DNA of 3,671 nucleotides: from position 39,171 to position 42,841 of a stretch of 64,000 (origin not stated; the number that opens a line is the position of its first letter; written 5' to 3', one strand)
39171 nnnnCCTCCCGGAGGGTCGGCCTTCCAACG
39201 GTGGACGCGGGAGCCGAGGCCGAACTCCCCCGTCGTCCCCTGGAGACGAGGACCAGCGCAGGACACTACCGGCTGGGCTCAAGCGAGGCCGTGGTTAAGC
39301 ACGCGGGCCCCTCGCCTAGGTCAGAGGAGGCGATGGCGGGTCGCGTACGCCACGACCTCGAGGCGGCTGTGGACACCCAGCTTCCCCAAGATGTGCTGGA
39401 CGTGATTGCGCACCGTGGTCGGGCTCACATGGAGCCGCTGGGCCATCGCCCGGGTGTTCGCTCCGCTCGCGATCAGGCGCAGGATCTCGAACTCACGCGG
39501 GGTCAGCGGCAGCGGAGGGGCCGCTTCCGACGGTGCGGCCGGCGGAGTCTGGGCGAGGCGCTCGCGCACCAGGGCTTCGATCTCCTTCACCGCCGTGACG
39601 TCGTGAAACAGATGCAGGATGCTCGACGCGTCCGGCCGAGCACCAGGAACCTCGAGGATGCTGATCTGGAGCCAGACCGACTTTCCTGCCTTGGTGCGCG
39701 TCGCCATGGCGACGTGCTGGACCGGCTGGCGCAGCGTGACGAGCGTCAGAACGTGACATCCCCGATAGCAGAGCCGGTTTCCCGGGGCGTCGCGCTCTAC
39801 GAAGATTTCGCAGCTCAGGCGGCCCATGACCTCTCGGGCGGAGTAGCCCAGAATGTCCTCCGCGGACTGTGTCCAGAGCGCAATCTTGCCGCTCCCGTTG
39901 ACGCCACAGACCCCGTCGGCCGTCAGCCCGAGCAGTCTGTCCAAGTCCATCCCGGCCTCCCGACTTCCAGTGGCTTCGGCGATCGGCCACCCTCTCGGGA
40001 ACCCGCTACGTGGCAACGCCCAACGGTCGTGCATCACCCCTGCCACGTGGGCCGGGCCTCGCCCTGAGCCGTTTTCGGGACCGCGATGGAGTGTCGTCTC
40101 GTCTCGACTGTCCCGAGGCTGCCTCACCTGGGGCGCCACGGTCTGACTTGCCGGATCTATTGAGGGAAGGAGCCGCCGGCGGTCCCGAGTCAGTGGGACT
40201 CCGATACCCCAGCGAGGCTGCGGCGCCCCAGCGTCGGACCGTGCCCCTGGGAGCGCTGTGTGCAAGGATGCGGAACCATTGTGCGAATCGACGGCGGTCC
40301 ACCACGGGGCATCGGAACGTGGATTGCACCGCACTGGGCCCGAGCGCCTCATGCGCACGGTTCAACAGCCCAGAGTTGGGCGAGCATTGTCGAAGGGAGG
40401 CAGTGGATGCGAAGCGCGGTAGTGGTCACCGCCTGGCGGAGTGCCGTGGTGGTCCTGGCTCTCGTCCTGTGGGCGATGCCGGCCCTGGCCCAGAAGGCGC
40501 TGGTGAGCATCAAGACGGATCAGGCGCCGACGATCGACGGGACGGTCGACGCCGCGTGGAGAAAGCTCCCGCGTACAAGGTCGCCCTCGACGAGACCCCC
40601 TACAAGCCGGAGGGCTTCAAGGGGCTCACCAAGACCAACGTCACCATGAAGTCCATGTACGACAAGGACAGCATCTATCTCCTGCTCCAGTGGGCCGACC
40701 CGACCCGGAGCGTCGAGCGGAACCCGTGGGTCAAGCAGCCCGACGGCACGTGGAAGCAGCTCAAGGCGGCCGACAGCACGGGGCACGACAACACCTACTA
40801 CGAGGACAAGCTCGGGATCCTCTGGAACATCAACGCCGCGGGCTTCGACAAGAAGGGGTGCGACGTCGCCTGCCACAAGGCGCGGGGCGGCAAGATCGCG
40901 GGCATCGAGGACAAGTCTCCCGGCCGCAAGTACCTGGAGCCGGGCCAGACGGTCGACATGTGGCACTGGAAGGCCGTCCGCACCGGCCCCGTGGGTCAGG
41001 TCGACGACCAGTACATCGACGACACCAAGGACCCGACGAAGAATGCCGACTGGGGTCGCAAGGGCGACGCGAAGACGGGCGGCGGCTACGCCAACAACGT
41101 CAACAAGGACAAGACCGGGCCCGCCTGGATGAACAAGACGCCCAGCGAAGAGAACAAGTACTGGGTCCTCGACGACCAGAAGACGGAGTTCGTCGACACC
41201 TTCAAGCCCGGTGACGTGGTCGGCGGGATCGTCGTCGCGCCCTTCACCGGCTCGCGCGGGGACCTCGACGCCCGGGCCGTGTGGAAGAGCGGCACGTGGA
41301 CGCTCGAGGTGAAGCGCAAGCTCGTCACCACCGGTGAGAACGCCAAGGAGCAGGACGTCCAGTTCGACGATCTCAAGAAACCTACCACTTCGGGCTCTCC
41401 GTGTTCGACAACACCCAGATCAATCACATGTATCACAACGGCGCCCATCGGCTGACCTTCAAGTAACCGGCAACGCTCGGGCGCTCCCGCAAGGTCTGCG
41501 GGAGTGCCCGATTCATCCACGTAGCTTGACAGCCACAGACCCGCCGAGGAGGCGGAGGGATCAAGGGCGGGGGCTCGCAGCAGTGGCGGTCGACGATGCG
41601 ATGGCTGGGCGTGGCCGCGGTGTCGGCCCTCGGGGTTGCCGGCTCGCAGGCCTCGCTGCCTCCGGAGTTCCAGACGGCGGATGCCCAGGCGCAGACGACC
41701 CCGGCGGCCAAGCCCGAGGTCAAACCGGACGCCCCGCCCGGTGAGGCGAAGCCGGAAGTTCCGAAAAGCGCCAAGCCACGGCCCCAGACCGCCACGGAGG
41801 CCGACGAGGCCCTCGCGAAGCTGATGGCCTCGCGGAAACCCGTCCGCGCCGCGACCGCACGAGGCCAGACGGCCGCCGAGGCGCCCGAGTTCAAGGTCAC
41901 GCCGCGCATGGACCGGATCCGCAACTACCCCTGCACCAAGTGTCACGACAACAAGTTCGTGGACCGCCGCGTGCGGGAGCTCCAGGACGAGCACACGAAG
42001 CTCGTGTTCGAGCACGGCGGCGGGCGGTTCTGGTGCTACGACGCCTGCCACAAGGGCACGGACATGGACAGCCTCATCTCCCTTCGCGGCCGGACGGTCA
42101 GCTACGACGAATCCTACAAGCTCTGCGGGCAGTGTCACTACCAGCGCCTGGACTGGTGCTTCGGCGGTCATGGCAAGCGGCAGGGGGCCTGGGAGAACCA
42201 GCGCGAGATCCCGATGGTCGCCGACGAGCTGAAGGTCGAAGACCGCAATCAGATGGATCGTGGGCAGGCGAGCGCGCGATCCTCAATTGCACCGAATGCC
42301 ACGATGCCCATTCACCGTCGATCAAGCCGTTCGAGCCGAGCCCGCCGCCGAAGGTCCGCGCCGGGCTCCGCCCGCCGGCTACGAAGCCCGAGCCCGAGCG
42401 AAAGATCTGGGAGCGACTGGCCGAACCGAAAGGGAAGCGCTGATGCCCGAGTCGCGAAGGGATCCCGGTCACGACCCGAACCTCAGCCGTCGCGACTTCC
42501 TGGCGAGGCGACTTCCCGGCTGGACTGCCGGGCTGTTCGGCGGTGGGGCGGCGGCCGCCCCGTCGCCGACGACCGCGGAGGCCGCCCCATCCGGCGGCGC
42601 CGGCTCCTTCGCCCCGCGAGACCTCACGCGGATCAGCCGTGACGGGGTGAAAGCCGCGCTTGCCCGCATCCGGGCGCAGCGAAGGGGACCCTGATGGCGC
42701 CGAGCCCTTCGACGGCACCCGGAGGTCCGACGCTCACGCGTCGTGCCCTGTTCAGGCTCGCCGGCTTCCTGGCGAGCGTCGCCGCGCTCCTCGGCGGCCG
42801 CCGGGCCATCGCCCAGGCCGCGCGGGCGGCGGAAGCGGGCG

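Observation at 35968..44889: Porin-cytochrome (MtrAB/PioAB-like) pair next to an NrfBCD-type cytochrome/FeS/NrfD module and a c552/EB_dh haem protein: candidate non-canonical extracellular electron transfer locus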

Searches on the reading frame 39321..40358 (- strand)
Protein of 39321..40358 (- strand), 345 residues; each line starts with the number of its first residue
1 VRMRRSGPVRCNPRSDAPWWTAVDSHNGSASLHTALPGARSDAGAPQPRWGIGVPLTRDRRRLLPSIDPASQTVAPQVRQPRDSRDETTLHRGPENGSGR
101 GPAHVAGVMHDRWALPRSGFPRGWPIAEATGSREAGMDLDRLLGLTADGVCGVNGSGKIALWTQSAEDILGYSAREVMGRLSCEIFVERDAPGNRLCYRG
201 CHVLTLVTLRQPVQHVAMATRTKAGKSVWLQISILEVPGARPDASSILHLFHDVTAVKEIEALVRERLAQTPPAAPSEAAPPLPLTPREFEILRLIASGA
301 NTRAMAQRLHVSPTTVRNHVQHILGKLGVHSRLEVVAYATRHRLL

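Call 3: search_protein_families(library=pfam, proteins=[window:39321-40358:-], max_evalue=0.01)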
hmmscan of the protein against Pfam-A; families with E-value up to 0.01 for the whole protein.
window:39321-40358:- (345 aa): 9 families
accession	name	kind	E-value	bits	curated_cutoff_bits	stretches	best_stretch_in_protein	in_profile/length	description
PF00196.25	GerE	-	6.1e-17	61.4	23.5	1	284-339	2-57/57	Bacterial regulatory proteins, luxR family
PF00989.32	PAS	-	2.3e-07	31.2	22.6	1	139-184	3-48/113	PAS fold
PF13426.13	PAS_9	-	1.5e-05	25.6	27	1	148-256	2-103/103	PAS domain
PF13936.12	HTH_38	-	9.3e-05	22.5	27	1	291-321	12-42/44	Helix-turn-helix domain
PF13556.12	HTH_30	-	0.00059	20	27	1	296-328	9-41/59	PucR C-terminal helix-turn-helix domain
PF13384.12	HTH_23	-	0.00065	19.9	24.6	1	290-321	8-39/50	Homeodomain-like domain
PF08281.18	Sigma70_r4_2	-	0.00097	19.2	25.7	1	285-327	11-54/54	Sigma-70, region 4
PF13518.12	HTH_28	-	0.0033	17.9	25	1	291-321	4-34/52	Helix-turn-helix domain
PF08279.18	HTH_11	-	0.0056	17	25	0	289-323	2-39/55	HTH domain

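Call 4: search_protein_families(library=ncbifam, proteins=[window:39321-40358:-], max_evalue=0.01)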
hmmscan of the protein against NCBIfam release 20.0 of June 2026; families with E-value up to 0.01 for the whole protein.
window:39321-40358:- (345 aa): 31 families (the best 25 are shown)
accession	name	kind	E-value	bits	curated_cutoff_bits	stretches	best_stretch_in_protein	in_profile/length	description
NF003420.0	PRK04841.1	equivalog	7.7e-12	44.1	537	1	278-340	832-894/903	HTH-type transcriptional regulator MalT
NF047785.1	respo_reg_MadR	equivalog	1.8e-11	43.8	300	1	284-344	148-208/209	MadR family response regulator transcription factor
NF007935.0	PRK10651.1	equivalog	2.2e-11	43.3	250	1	285-343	156-214/216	two-component system response regulator NarL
TIGR03020.2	EpsA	equivalog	1e-10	41.7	170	1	284-339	190-245/247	XrtB/PEP-CTERM-associated transcriptional regulator EpsA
NF041232.1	BagY_FevT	exception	2e-10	40.1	700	1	285-337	297-349/367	LuxR family transcriptional regulator BagY/FevT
TIGR00229.1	sensory_box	domain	8.5e-10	38.8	22.9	1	146-262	14-124/126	PAS domain S-box protein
NF052445.1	RespRegMctR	equivalog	2e-09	37.1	300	1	283-344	143-204/205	two-component system response regulator MctR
NF052366.1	photon_PedR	equivalog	3e-09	36.9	120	1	285-341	3-59/74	photosynthetic electron transport-dependent transcriptional regulator PedR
NF007403.0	PRK09935.1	equivalog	3.8e-09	36.4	271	1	282-345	147-210/210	fimbria biosynthesis transcriptional regulator FimZ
NF011896.0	PRK15369.1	equivalog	6.1e-09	35.8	242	1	283-344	148-209/211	two component system response regulator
TIGR03541.1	reg_near_HchA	equivalog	1.3e-06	28.1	215.6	1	284-341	171-228/232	PA1136 family autoinducer-binding transcriptional regulator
NF007505.1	PRK10100.1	equivalog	1.4e-06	28.1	250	1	285-341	145-201/204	biofilm master transcriptional regulator CsgD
NF007708.0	PRK10403.1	equivalog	2.7e-06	27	343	1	278-334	147-203/215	nitrate/nitrite response regulator protein NarP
NF041830.1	RR_TF_ErdR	exception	3.3e-06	27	390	1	281-334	147-200/213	response regulator transcription factor ErdR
NF007018.1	PRK09483.1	equivalog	8.6e-06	25.5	280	1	276-345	140-209/217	UvrY/SirA/GacA family response regulator transcription factor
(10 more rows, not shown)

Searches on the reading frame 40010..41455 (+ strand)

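Call 3: search_protein_families(library=pfam, proteins=[window:40010-41455:+], max_evalue=0.01)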
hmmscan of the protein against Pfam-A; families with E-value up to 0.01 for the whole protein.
window:40010-41455:+ (481 aa): 1 family
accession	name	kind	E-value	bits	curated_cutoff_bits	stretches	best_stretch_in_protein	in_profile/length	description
PF09459.16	EB_dh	-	7.9e-39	134.5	33.3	1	185-445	6-208/236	Ethylbenzene dehydrogenase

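Call 4: search_protein_families(library=ncbifam, proteins=[window:40010-41455:+], max_evalue=0.01)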
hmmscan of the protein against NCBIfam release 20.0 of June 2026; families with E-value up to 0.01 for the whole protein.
window:40010-41455:+ (481 aa): 1 family
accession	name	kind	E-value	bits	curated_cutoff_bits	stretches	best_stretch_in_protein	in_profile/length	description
TIGR03477.1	DMSO_red_II_gam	subfamily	0.0058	16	169.85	0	186-239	23-77/206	DMSO reductase family type II enzyme, heme b subunit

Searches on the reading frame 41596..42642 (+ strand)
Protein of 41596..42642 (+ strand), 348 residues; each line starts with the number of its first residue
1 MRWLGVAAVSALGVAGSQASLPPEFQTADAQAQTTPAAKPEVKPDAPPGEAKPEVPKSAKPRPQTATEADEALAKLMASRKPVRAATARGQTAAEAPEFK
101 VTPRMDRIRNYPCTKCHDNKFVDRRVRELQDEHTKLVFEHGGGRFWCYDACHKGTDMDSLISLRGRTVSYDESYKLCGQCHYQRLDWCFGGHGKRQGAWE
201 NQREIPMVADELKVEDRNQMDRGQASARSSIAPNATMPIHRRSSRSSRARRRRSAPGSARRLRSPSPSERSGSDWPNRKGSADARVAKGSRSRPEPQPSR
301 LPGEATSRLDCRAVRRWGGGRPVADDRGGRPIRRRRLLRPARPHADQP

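Call 3: search_protein_families(library=pfam, proteins=[window:41596-42642:+], max_evalue=0.01)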
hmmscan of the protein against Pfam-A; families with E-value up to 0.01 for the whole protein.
window:41596-42642:+ (348 aa): 1 family
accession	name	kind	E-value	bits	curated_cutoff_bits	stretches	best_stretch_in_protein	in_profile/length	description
PF14522.11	Cytochrome_C7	-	0.00012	22.3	24.8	1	109-181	12-66/67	Cytochrome c7 and related cytochrome c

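Call 4: search_protein_families(library=ncbifam, proteins=[window:41596-42642:+], max_evalue=0.01)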
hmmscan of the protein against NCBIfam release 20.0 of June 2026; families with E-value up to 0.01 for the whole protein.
window:41596-42642:+ (348 aa): 0 families

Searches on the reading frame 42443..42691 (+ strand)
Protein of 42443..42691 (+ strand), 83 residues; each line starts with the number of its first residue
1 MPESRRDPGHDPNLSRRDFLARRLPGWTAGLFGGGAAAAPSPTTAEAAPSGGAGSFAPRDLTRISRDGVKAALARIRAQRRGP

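Call 17: search_protein_families(library=ncbifam, proteins=[window:42443-42691:+], max_evalue=0.01)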
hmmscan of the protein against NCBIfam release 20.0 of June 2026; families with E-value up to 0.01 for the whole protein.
seq(83 aa): 0 families

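Call 18: search_protein_families(library=pfam, proteins=[window:42443-42691:+], max_evalue=0.01)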
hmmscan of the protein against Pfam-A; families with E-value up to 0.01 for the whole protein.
seq(83 aa): 0 families
